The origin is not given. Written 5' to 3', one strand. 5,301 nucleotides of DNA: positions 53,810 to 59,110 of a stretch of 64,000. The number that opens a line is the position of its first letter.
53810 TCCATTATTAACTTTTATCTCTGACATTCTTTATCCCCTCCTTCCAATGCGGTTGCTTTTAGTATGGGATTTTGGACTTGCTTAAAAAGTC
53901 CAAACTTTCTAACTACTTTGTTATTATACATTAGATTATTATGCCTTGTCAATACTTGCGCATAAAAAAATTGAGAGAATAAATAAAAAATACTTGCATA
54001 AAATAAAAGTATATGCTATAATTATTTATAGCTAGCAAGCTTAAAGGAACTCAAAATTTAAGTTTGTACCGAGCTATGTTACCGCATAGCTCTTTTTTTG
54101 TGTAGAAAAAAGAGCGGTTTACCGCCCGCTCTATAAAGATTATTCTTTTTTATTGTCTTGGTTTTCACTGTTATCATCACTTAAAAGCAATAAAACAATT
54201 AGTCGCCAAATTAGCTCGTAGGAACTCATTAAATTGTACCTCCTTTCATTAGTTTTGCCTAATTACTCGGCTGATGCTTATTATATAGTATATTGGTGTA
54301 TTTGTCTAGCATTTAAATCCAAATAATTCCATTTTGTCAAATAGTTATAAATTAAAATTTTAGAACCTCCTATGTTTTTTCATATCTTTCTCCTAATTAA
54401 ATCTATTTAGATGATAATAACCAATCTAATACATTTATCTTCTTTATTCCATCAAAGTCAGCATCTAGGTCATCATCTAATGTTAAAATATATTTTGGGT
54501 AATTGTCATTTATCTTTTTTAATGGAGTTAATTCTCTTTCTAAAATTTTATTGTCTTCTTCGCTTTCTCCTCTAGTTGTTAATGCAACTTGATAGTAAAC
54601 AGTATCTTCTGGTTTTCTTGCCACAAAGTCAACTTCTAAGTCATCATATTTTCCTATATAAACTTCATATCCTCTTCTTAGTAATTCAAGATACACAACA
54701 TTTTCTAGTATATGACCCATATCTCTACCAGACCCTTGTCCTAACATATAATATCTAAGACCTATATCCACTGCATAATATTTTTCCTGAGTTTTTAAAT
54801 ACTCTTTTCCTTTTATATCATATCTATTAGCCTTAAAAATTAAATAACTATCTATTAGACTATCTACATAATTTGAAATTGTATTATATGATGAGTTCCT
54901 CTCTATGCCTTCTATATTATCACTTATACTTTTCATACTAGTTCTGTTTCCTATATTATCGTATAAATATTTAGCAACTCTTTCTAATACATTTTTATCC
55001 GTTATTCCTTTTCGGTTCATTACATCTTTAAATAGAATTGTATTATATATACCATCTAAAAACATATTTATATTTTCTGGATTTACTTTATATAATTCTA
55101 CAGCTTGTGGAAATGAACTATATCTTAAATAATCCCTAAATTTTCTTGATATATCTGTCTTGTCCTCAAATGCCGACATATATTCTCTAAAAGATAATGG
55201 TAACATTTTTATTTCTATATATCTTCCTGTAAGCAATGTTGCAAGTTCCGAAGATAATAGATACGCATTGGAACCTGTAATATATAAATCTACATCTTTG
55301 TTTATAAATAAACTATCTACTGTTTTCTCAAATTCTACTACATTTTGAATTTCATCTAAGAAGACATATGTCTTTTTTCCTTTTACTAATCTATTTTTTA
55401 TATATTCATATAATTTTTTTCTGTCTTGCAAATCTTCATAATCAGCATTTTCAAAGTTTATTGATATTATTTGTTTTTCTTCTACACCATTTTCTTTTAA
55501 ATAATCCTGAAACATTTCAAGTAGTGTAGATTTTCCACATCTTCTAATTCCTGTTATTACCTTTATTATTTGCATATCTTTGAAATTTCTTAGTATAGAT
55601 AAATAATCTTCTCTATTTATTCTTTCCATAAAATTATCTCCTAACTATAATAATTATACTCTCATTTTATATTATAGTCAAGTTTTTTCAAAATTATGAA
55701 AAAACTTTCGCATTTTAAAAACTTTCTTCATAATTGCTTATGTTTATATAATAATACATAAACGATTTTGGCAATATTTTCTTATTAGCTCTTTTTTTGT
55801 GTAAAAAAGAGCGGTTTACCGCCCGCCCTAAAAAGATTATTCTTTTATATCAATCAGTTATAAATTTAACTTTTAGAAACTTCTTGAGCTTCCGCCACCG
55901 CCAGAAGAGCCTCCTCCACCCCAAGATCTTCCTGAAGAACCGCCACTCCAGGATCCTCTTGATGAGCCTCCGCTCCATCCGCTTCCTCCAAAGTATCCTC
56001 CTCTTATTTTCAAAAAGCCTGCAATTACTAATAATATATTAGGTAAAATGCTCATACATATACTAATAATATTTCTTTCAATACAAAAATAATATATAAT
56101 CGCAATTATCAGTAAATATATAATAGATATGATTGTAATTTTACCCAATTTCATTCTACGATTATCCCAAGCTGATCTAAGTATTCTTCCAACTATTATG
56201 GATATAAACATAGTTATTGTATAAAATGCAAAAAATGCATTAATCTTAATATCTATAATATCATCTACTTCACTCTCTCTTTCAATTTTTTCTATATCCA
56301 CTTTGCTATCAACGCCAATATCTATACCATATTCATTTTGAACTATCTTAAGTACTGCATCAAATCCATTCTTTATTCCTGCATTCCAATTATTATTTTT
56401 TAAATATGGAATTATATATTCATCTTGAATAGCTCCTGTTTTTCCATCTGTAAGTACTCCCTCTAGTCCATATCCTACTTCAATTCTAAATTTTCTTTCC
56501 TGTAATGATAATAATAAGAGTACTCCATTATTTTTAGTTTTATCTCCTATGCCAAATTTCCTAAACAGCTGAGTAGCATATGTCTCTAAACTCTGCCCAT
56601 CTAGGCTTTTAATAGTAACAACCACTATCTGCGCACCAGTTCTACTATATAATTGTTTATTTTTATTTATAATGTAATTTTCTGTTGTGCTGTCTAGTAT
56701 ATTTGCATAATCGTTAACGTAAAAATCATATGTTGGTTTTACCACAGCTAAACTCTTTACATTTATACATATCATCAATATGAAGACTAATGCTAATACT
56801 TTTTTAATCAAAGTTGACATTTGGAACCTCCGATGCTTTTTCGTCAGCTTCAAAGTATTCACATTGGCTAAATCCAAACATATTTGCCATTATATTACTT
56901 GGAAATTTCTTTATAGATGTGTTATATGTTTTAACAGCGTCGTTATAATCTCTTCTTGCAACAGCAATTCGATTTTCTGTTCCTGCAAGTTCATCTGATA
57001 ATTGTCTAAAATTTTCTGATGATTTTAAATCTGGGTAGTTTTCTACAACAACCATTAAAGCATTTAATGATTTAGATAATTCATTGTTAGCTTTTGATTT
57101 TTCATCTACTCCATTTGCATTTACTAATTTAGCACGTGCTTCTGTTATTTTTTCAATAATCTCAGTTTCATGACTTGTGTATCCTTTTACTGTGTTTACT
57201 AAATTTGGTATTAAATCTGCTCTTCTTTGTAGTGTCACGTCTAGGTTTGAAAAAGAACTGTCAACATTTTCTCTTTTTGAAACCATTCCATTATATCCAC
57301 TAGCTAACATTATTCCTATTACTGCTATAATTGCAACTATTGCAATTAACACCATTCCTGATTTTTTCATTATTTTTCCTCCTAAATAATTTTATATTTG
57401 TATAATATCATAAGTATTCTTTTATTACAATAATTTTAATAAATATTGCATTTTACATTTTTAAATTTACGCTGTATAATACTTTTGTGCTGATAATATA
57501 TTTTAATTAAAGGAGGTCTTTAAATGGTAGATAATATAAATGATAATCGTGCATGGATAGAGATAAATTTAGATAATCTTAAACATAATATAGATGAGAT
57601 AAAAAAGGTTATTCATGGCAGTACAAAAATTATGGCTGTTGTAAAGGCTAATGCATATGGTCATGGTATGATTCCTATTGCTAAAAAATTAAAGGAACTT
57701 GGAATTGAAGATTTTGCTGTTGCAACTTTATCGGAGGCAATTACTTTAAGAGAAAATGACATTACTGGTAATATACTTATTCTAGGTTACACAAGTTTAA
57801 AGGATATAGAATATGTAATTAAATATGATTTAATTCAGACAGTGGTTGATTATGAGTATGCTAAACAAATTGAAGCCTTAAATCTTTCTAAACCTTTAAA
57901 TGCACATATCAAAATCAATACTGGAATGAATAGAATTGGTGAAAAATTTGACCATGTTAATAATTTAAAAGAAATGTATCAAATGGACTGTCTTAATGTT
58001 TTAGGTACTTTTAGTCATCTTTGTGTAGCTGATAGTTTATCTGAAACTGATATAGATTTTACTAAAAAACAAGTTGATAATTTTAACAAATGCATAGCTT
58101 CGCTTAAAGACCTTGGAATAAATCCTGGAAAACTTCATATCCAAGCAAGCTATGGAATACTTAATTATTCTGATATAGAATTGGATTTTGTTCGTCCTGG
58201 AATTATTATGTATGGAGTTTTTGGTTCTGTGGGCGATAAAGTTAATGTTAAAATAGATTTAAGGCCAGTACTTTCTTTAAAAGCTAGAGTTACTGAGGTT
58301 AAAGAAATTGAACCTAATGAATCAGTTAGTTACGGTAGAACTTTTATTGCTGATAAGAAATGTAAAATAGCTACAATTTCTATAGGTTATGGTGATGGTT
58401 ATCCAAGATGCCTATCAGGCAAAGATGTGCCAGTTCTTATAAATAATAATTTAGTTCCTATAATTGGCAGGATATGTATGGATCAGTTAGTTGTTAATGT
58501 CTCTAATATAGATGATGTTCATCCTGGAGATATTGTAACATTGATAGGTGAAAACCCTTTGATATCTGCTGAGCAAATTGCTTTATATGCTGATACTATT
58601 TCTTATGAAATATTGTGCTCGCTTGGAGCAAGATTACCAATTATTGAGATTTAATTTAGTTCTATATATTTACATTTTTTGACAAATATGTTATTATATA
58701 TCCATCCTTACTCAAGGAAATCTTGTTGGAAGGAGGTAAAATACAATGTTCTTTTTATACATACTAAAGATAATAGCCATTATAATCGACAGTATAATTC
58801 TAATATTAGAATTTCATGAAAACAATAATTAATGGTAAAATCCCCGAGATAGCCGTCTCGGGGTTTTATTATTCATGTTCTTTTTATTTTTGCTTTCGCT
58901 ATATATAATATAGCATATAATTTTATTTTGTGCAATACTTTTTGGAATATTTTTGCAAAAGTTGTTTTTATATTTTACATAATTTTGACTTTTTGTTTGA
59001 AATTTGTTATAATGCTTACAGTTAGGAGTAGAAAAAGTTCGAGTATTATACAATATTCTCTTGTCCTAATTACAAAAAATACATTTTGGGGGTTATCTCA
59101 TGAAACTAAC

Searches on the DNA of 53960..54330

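Call 74: search_rna_families(source=window, start=53960, end=54330, threshold=evalue, max_evalue=10)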
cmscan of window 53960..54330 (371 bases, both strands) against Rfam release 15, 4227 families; matches with E-value up to 10: 11.
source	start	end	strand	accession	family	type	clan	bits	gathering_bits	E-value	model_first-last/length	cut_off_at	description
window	54010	54109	-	RF01776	RatA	Gene; antitoxin;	-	20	49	4.3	1-91/91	no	RNA anti-toxin A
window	53992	54065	-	RF02528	SSRC41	Gene; sRNA;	-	19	60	6.5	1-111/111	no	Streptococcus sRNA SSRC41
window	53984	54095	-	RF02839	Ref66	Gene; antisense;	-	18.1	92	0.36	1-120/120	no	Enterococcus sRNA 66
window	54104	54250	-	RF04315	manA-II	Cis-reg;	-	17.8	100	1.1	1-147/147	no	manA_II ncRNA motif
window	54116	54260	-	RF01931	bxd_3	Gene; lncRNA;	-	17.8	70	6.9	1-137/137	no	Bithoraxoid conserved region 3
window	53989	54109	+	RF01602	plasmodium_snoR27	Gene; snRNA; snoRNA; HACA-box;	-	16.2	50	8.4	1-143/143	no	small nucleolar RNA snoR27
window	54097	54179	-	RF02860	Arrc14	Gene; sRNA;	-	15.9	99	7.2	1-167/167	no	Actinobacillus sRNA 14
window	54149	54185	-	RF00212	SNORD38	Gene; snRNA; snoRNA; CD-box;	CL00051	14.3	44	6.8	1-70/70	no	Small nucleolar RNA SNORD38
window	53960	53997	+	RF01578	RUF1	Gene; sRNA;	-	13.8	70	3.2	227-264/264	5'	Plasmodium RNA of unkown function RUF1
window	54197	54266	+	RF00918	mir-872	Gene; miRNA;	-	13.6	75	8.8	1-81/81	no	mir-872 microRNA precursor family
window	54100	54165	-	RF00558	L20_leader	Cis-reg; leader;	-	13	58.7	7.6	1-127/127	no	Ribosomal protein L20 leader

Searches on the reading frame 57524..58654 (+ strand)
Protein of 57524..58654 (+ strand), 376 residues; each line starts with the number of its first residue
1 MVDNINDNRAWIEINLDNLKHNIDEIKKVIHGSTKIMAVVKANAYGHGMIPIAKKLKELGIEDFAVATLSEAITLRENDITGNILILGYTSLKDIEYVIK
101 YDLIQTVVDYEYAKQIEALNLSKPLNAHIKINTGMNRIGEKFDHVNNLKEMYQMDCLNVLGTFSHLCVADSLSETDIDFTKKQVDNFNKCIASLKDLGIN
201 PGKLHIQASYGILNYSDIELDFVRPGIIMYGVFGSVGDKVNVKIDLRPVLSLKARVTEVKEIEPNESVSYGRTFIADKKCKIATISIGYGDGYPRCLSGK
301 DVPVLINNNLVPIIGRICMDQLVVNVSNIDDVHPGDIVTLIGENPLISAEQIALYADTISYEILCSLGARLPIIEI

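Call 15: find_encoding_contigs(protein=window:57524-58654:+, flank=3000, max_places=4)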
Protein window:57524-58654:+ (376 aa): 6 contigs read that carry it; 3 places shown.
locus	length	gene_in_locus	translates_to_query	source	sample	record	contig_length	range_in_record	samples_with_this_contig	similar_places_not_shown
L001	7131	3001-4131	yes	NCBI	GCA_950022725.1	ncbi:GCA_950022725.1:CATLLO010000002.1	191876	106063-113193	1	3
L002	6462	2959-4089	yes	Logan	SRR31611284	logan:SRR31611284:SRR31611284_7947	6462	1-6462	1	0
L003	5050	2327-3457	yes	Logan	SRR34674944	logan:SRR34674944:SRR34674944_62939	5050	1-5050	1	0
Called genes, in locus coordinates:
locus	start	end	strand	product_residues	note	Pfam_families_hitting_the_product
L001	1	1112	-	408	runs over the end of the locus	PF13173:AAA_14, PF13635:DUF4143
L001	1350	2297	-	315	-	-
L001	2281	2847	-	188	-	PF04011:LemA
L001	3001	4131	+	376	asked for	PF01168:Ala_racemase_N, PF00842:Ala_racemase_C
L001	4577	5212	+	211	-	PF16475:DUF5052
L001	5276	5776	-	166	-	PF13353:Fer4_12, PF04055:Radical_SAM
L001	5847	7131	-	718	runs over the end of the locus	PF03477:ATP-cone, PF13597:NRDD, PF01228:Gly_radical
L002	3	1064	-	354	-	?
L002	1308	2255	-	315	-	-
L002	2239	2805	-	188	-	PF04011:LemA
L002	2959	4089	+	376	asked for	PF01168:Ala_racemase_N, PF00842:Ala_racemase_C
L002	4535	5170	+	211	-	PF16475:DUF5052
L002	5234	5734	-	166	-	PF13353:Fer4_12, PF04055:Radical_SAM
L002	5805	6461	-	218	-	?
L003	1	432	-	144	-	?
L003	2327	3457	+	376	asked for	PF01168:Ala_racemase_N, PF00842:Ala_racemase_C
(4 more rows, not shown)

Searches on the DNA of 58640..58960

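Call 73: search_rna_families(source=window, start=58640, end=58960, threshold=evalue, max_evalue=10)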
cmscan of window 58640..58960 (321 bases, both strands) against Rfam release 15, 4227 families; matches with E-value up to 10: 8.
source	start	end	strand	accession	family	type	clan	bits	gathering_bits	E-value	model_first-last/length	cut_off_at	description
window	58777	58872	+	RF00514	His_leader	Cis-reg; leader;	-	24.6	49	0.044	1-126/126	no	Histidine operon leader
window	58805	58872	+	RF02495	ohsC_RNA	Gene; antitoxin;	-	18.9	50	1.7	1-77/77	no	Oppression of Hydrophobic ORF by sRNA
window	58818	58903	-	RF02621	BSnc120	Gene; sRNA;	-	18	114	0.19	1-88/88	no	Brucella sRNA 120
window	58766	58875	+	RF00121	MicC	Gene; sRNA;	-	17.2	90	3.9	1-123/123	no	MicC RNA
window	58746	58879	+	RF00557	L10_leader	Cis-reg; leader;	-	16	44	2.1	1-138/138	no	Ribosomal protein L10 leader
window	58832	58926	-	RF00514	His_leader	Cis-reg; leader;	-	13.9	49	7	1-126/126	no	Histidine operon leader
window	58710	58873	+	RF01416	NrrF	Gene; antisense;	-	12.8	60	3.7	1-160/160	no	NrrF RNA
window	58869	58889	-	RF02098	DGCR5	Gene; lncRNA;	-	12.5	50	8.5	29-49/49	no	DiGeorge syndrome critical region gene 5 conserved region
